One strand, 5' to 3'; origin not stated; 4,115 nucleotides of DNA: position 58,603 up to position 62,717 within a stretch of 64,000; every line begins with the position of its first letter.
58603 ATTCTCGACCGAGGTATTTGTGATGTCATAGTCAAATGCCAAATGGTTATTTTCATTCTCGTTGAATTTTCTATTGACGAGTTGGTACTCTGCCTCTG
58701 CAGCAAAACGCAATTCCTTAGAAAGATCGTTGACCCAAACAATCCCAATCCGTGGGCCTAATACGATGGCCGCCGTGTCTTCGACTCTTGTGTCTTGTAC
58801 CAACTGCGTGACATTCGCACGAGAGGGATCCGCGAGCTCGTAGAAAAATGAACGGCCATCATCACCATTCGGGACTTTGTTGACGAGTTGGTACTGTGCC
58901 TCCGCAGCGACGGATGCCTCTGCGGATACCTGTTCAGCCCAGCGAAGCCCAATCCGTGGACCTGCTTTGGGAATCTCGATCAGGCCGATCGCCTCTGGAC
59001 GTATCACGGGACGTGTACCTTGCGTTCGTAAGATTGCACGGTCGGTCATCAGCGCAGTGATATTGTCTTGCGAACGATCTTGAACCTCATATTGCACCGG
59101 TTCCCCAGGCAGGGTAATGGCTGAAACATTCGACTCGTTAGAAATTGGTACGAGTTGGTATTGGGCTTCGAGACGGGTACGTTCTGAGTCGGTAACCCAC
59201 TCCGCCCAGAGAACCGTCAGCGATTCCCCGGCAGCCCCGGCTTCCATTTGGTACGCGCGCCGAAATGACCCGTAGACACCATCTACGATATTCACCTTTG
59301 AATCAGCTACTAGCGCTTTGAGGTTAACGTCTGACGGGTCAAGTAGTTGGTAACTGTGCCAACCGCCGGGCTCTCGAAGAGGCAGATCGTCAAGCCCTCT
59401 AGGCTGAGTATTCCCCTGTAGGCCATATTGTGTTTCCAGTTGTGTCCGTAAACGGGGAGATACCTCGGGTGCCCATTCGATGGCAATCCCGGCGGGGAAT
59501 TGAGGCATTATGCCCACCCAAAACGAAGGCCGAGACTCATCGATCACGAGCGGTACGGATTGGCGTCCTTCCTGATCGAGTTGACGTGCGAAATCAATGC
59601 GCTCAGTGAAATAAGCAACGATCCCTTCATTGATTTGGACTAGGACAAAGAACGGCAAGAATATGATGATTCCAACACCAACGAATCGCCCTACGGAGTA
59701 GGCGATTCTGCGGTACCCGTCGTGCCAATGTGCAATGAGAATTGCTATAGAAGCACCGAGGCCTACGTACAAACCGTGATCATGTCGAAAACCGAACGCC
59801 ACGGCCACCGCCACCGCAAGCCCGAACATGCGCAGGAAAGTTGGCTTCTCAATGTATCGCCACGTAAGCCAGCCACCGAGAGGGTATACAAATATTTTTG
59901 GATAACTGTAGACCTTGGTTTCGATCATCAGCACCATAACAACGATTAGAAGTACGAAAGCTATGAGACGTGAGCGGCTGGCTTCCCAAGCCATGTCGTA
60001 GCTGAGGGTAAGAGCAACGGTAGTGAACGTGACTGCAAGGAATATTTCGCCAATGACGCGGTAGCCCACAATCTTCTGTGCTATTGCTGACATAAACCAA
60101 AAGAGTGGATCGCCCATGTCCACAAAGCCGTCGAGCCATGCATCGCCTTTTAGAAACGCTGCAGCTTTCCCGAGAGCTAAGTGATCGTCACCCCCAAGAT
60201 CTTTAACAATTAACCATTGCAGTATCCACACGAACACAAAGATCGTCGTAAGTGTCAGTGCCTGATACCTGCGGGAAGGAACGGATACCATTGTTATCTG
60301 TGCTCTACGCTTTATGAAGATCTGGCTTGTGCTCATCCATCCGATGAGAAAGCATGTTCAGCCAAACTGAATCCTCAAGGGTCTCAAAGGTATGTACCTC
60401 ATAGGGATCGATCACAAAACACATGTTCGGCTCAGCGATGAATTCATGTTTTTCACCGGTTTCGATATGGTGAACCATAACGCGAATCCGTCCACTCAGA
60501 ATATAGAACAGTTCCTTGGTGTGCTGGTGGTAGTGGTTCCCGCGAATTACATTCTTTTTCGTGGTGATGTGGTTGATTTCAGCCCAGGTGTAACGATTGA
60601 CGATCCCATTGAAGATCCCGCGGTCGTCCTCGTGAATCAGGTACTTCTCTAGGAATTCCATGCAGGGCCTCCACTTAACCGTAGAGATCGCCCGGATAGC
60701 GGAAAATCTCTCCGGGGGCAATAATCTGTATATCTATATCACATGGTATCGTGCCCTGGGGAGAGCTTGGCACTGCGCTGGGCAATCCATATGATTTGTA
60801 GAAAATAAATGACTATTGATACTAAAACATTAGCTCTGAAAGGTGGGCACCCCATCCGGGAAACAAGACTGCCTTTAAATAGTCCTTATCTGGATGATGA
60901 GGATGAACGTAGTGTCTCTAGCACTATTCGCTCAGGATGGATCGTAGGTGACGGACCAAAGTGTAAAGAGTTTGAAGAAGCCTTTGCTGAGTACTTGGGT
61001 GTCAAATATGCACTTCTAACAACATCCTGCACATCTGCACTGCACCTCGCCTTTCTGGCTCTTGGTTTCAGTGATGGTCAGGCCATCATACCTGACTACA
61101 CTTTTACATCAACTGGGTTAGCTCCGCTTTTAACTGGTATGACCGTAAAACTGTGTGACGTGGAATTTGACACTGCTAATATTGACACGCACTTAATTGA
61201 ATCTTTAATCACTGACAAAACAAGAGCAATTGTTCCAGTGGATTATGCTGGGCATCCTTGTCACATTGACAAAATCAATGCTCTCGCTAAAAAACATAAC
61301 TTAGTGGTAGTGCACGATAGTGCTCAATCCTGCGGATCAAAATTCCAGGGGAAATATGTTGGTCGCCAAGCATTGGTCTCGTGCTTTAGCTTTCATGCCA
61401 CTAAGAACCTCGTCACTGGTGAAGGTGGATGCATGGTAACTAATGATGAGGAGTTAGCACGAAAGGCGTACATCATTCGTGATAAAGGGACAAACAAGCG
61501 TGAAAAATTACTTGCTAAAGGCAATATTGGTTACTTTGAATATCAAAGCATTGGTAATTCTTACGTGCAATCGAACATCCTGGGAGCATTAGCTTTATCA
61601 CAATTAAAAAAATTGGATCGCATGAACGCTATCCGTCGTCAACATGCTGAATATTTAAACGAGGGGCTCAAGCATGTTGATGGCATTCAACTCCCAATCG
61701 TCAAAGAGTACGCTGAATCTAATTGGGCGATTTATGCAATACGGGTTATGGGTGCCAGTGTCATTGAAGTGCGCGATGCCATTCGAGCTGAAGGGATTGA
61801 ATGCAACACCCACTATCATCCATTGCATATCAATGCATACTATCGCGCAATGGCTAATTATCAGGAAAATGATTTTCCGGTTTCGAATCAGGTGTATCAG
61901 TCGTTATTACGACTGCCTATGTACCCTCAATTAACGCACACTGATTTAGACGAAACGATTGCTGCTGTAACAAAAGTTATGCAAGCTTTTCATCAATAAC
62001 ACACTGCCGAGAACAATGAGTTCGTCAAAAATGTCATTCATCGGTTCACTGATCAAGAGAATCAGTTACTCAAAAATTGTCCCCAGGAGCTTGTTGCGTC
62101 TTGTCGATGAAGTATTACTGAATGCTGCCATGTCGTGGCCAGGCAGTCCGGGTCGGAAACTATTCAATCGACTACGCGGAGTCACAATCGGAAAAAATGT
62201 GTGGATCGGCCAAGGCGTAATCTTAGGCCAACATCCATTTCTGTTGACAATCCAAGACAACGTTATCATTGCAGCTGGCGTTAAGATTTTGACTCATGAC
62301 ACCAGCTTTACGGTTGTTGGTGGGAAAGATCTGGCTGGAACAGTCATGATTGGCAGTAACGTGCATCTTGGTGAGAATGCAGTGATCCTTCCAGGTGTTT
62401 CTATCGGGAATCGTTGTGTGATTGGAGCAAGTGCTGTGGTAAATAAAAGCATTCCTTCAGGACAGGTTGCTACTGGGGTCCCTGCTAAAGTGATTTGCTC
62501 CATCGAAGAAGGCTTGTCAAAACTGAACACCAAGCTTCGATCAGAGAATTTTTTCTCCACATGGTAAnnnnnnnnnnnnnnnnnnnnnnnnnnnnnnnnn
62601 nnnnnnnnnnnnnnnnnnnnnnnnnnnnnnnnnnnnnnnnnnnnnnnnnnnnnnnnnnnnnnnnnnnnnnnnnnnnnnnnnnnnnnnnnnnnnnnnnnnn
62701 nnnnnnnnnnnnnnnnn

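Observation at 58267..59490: Five tandem repeats of an unrecognised ~70-90-aa domain inserted into a polytopic membrane protein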

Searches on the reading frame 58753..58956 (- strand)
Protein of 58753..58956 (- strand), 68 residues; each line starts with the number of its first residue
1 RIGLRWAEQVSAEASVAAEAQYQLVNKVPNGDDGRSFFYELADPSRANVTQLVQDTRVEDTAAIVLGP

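Call 22: search_solved_structures(query=A2, max_evalue=10, show_alignments=3)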
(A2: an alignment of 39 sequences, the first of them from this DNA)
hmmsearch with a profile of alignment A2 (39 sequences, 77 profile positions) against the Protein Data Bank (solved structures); distinct sequences matched with E-value up to 10: 8.
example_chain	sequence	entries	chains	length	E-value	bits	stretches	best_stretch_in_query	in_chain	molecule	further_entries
3bj6_A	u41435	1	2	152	0.55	13.3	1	24-56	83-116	Transcriptional regulator, MarR family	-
4noj_A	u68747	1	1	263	0.76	12.9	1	4-39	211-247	Legumain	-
4d3x_A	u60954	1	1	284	0.83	12.7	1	4-39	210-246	LEGUMAIN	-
2dmx_A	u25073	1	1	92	0.88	12.7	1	2-29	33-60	DnaJ homolog subfamily B member 8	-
8ae5_A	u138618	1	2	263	0.97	12.5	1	4-39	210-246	Legumain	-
4fgu_A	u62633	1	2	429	1.1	12.3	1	4-39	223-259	Legumain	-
7fqh_A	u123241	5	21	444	1.2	12.2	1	4-39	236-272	Legumain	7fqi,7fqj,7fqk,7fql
4d3y_A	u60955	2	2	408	1.3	12.1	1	4-39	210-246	LEGUMAIN | PROLEGUMAIN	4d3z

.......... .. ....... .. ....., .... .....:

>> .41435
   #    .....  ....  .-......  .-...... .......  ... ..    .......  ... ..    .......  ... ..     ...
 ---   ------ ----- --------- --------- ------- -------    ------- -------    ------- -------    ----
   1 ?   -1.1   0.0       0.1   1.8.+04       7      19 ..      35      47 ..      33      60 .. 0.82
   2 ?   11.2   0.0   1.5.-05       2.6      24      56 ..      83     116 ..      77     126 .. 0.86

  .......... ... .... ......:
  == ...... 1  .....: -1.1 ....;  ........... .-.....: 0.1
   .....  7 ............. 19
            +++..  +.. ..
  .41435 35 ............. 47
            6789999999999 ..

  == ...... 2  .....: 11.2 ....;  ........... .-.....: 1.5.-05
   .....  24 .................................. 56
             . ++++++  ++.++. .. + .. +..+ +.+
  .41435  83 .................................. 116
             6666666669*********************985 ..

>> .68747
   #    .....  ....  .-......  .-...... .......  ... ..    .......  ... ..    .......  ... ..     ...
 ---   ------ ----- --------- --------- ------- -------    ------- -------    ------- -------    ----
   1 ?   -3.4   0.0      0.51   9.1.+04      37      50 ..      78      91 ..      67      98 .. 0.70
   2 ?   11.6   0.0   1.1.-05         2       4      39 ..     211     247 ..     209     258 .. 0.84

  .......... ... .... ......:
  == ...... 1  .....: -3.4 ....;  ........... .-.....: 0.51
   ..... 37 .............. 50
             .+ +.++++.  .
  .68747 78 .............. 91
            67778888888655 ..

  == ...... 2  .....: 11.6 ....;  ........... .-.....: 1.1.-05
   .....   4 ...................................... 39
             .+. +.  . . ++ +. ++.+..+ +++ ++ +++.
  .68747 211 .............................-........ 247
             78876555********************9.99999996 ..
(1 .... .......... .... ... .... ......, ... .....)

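Call 31: search_protein_representatives(alignment_id=A2)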
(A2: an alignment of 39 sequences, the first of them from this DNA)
Query: 39 sequences, 77 profile positions. Proteins with E-value up to 0.001 (for the whole library): 1139; up to 1e-10: 626; up to 1e-30: 22. The best 150 are listed.
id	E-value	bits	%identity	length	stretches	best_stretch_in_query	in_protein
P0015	1.7e-120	409.1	-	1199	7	2-65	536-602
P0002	8.7e-98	336.3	-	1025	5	2-71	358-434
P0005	4.6e-85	295.6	-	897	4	1-72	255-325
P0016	1.2e-78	275.1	-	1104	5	1-71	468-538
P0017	4.5e-73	257.2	-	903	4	2-76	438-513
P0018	7.0e-63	224.5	-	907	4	2-74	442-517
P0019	3.3e-60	215.9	-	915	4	2-75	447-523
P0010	3.2e-54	196.8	-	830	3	1-73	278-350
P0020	1.0e-49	182.3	-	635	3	2-74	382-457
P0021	3.0e-46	171.2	-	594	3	1-66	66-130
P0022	2.6e-45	168.2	-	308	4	2-74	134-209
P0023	3.8e-43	161.3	-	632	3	2-73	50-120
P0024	1.8e-39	149.5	-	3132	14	9-57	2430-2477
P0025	1.6e-37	143.3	-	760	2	1-76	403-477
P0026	1.4e-34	133.8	-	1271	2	1-69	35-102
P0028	1.4e-33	130.6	-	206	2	2-70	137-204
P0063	1.8e-18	82.2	-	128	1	2-73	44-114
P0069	4.1e-18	81.0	-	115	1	2-73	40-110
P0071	7.7e-18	80.2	-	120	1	1-70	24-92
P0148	5.6e-16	74.2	-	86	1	1-69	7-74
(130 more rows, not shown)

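Call 36: search_protein_families(library=pfam, alignment_id=A3, max_evalue=0.001)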
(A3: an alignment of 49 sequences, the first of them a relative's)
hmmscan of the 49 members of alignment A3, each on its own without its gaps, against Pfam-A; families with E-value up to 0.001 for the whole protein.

A. member 1, P0026 (1271 aa): 1 family
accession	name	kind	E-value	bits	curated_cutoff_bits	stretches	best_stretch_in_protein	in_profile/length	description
PF09586.16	YfhO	-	0.00029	19.8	28.5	1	1200-1249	786-835/835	Bacterial membrane protein YfhO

B. families by the number of members that match (of 49 scanned): 5 families
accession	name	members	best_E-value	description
PF09586.16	YfhO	4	2.5e-13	Bacterial membrane protein YfhO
PF13231.12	PMT_2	3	8.8e-24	Dolichyl-phosphate-mannose-protein mannosyltransferase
PF13472.12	Lipase_GDSL_2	1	4.1e-13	GDSL-like Lipase/Acylhydrolase family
PF02366.24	PMT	1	7.1e-05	Dolichyl-phosphate-mannose-protein mannosyltransferase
PF12886.12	TORC_C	1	0.00035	Transducer of regulated CREB activity, C terminus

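Call 37: find_homologous_proteins(query=A2, max_evalue=0.00001)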
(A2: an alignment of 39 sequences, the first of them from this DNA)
Query A2 (39 sequences): 1645 candidates shared short words with the query, none scored E <= 0.00001.

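Call 38: predict_structure(alignment_id=A2)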
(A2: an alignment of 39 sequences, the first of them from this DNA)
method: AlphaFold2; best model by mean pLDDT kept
length: 68 residues; sequences in the alignment: 39
mean_pLDDT: 93.1   pTM: 0.77
mean pLDDT of the five models: 93.1, 93.1, 92.8, 92.5, 92.0
residues with pLDDT >= 90: 60; 70-90: 3; 50-70: 5; < 50: 0
segments of 3 or more residues with pLDDT < 50: none
pLDDT, mean of each block of 10 residues (from residue 1): 96 97 97 94 95 97 71
secondary structure, 60 per line:
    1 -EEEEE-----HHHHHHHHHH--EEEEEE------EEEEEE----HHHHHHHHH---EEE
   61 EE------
elements in order: E2-6 H12-21 E24-29 E36-41 H46-54 E58-62

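Call 71: search_protein_families(library=pfam, proteins=[window:58753-58956:-, P0148, P0069, P0063, P0071, P0028], max_evalue=10)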
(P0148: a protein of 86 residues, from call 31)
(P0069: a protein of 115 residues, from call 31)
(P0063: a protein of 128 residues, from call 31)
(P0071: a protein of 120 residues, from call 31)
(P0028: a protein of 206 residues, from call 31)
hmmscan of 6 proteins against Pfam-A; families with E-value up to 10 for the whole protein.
seq(68 aa): 1 family
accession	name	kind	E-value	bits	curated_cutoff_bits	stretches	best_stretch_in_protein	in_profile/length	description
PF15915.11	BAT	-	0.047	13.9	25.8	1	8-61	14-68/156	GAF and HTH_10 associated domain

P0148 (86 aa): 0 families

P0069 (115 aa): 0 families

P0063 (128 aa): 0 families

P0071 (120 aa): 0 families

P0028 (206 aa): 0 families

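Call 77: search_protein_families(library=ncbifam, alignment_id=A3, max_evalue=0.001)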
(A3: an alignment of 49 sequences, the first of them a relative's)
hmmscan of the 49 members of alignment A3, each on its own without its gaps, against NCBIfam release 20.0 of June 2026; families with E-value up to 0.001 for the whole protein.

A. member 1, P0026 (1271 aa): 0 families

B. families by the number of members that match (of 49 scanned): 5 families
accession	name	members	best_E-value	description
NF047590.1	GlcsyltransPgfM2Strep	3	9.9e-06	glycosyltransferase PgfM2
NF041481.1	beta_arabfuran_tase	2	1.8e-24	terminal beta-(1->2)-arabinofuranosyltransferase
TIGR03663.1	TIGR03663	2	1.1e-06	flippase activity-associated protein Agl23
NF047589.1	GlcsyltransPgfM1Strep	1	0.0001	glycosyltransferase PgfM1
NF058602.1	PrMnsylTfPmt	1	0.00038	protein O-mannosyltransferase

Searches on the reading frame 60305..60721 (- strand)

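Call 25: search_protein_families(library=pfam, proteins=[window:60305-60721:-])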
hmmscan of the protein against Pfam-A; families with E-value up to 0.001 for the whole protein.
window:60305-60721:- (138 aa): 3 families
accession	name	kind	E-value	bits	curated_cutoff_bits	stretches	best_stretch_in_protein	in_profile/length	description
PF14667.12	Polysacc_synt_C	-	2.1e-12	47.6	28.7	1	30-113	1-84/111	Polysaccharide biosynthesis C-terminal domain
PF07883.17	Cupin_2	-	5.9e-08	32.7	27.2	1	61-117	12-61/70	Cupin domain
PF05523.17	FdtA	-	0.0004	20.6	23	1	55-130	41-116/131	WxcM-like, C-terminal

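Call 54: search_protein_families(library=ncbifam, proteins=[window:60305-60721:-], max_evalue=0.00001)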
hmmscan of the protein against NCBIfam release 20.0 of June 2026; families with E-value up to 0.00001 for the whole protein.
window:60305-60721:- (138 aa): 1 family
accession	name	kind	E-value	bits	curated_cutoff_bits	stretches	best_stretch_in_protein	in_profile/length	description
NF047837.1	UDPAcbARedWbcJ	equivalog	2.9e-08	33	500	1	23-105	247-329/372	UDP-2-acetamido-2,6-beta-L-arabino-hexul-4-ose reductase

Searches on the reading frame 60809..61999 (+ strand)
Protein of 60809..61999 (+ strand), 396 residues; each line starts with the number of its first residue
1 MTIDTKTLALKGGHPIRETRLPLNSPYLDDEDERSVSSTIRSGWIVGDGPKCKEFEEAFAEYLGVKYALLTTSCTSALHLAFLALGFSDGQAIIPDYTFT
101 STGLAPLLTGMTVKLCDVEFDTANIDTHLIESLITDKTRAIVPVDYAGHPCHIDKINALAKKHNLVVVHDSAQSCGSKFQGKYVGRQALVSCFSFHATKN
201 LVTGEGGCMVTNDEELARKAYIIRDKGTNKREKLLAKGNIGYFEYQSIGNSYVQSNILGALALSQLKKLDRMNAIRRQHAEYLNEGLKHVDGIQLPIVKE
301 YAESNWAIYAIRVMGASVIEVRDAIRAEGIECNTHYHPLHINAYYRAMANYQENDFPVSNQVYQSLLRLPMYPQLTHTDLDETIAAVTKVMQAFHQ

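Call 25: search_protein_families(library=pfam, proteins=[window:60809-61999:+])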
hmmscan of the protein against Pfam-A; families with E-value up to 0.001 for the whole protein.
window:60809-61999:+ (396 aa): 4 families
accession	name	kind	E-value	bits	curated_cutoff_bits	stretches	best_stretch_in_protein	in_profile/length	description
PF01041.23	DegT_DnrJ_EryC1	-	6.2e-99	332.1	19.8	1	28-387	3-359/360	DegT/DnrJ/EryC1/StrS aminotransferase family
PF01212.27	Beta_elim_lyase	-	7.3e-08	32.5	27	1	47-294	29-272/288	Beta-eliminating lyase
PF00155.27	Aminotran_1_2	-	1.1e-06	28.5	19.7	1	52-172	44-187/361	Aminotransferase class I and II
PF00266.25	Aminotran_5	-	2.2e-06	27.3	21.5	0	53-177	46-182/371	Aminotransferase class-V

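Call 54: search_protein_families(library=ncbifam, proteins=[window:60809-61999:+], max_evalue=0.00001)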
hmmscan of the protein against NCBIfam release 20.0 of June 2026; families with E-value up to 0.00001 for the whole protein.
window:60809-61999:+ (396 aa): 8 families
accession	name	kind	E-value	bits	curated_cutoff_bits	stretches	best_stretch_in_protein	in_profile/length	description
NF008687.0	PRK11706.1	equivalog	1.2e-90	304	375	1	21-391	2-374/375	dTDP-4-amino-4,6-dideoxygalactose transaminase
TIGR03588.1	PseC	equivalog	1.3e-85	287.6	423.5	1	21-390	2-379/380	UDP-4-amino-4,6-dideoxy-N-acetyl-beta-L-altrosamine transaminase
TIGR02379.1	ECA_wecE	subfamily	9.5e-77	258.3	434.85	1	21-391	2-375/376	dTDP-4-amino-4,6-dideoxy-D-glucose transaminase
NF008658.2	PRK11658.1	equivalog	1.1e-69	234.9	631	1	20-392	4-378/379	UDP-4-amino-4-deoxy-L-arabinose aminotransferase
TIGR04181.1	NHT_00031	hypoth_equivalog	2.2e-54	184.7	420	1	22-370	2-357/359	LegC family aminotransferase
TIGR04427.1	PLP_DesI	equivalog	7e-47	160.4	650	1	6-382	6-374/390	dTDP-4-dehydro-6-deoxyglucose aminotransferase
NF011936.0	PRK15407.1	equivalog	6.5e-40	137.1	423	1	26-392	42-437/440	lipopolysaccharide biosynthesis protein RfbH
NF043007.1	CysBLyMetC_Staph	equivalog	2.3e-06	26.8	700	1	50-225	51-225/378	cystathionine beta-lyase MetC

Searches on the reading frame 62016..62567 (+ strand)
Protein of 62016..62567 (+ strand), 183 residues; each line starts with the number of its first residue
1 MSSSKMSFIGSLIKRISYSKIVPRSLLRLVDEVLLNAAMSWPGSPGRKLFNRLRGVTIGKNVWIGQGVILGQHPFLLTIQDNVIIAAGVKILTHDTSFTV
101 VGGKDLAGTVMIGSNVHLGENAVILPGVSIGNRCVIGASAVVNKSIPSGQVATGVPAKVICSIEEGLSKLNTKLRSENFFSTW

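Call 25: search_protein_families(library=pfam, proteins=[window:62016-62567:+])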
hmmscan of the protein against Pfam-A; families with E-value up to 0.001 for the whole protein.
window:62016-62567:+ (183 aa): 3 families
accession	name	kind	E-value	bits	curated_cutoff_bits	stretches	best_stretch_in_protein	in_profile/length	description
PF00132.30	Hexapep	-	3.8e-15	55.3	27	1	110-144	2-36/36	Bacterial transferase hexapeptide (six repeats)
PF14602.12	Hexapep_2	-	1.2e-10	41.4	27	1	110-143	2-33/34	Hexapeptide repeat of succinyl-transferase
PF25084.1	LbH_EIF2B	-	3.9e-05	24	54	0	106-152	18-63/105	EIF2B subunit epsilon LbH domain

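Call 54: search_protein_families(library=ncbifam, proteins=[window:62016-62567:+], max_evalue=0.00001)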
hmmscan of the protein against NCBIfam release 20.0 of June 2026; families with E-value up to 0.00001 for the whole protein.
window:62016-62567:+ (183 aa): 30 families (the best 25 are shown)
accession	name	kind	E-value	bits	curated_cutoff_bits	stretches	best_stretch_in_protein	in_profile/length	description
NF007240.0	PRK09677.1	equivalog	4.6e-19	68.7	243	1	108-163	129-184/192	putative lipopolysaccharide biosynthesis O-acetyl transferase WbbJ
NF007499.0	PRK10092.1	equivalog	1.8e-17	63.7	314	1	78-161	95-181/183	maltose O-acetyltransferase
TIGR03570.1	NeuD_NnaD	subfamily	2.3e-17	63.3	160.8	1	56-158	94-202/202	NeuD/PglB/VioB family sugar acetyltransferase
NF007076.0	PRK09527.1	equivalog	9.8e-17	61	347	1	77-165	96-187/203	galactoside O-acetyltransferase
NF058585.1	HptprglPActTf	PfamEq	2.6e-15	56.4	300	1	49-166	49-163/172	heptaprenylglyceryl phosphate O-acetyltransferase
TIGR03308.1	phn_thr-fam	hypoth_equivalog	6.1e-15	55.6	201.65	1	109-160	108-159/204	phosphonate metabolim protein, transferase hexapeptide repeat family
NF007797.0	PRK10502.1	subfamily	5.1e-14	52.3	192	1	56-160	73-176/183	WcaF family extracellular polysaccharide biosynthesis acetyltransferase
TIGR02353.1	NRPS_term_dom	equivalog_domain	6.1e-14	51.3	423.1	1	36-161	93-214/695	Pls/PosA family non-ribosomal peptide synthetase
NF041874.1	EPS_EpsC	equivalog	1e-13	51.3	150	1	45-161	51-165/168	serine O-acetyltransferase EpsC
TIGR03532.1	DapD_Ac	equivalog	1.2e-12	47.9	231.75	1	55-167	116-218/231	2,3,4,5-tetrahydropyridine-2,6-dicarboxylate N-acetyltransferase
NF000311.1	Vat_ABCDEFH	equivalog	1.5e-12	47.5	300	1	106-161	107-162/201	Vat family streptogramin A O-acetyltransferase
NF000490.1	chloram_CatB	equivalog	5.1e-10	39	350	1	107-160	108-161/210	type B chloramphenicol O-acetyltransferase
NF038307.1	EPS_acetyl_HpsU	equivalog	7.1e-10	38.8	305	1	56-159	72-174/178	hormogonium polysaccharide biosynthesis acetyltransferase HpsU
NF033468.1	stregram_VatI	exception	1.1e-09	38.4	415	1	106-160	109-163/208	streptogramin A O-acetyltransferase Vat(I)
NF000101.1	stregram_VatA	exception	1.1e-09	38.3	450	1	106-161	115-170/219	streptogramin A O-acetyltransferase Vat(A)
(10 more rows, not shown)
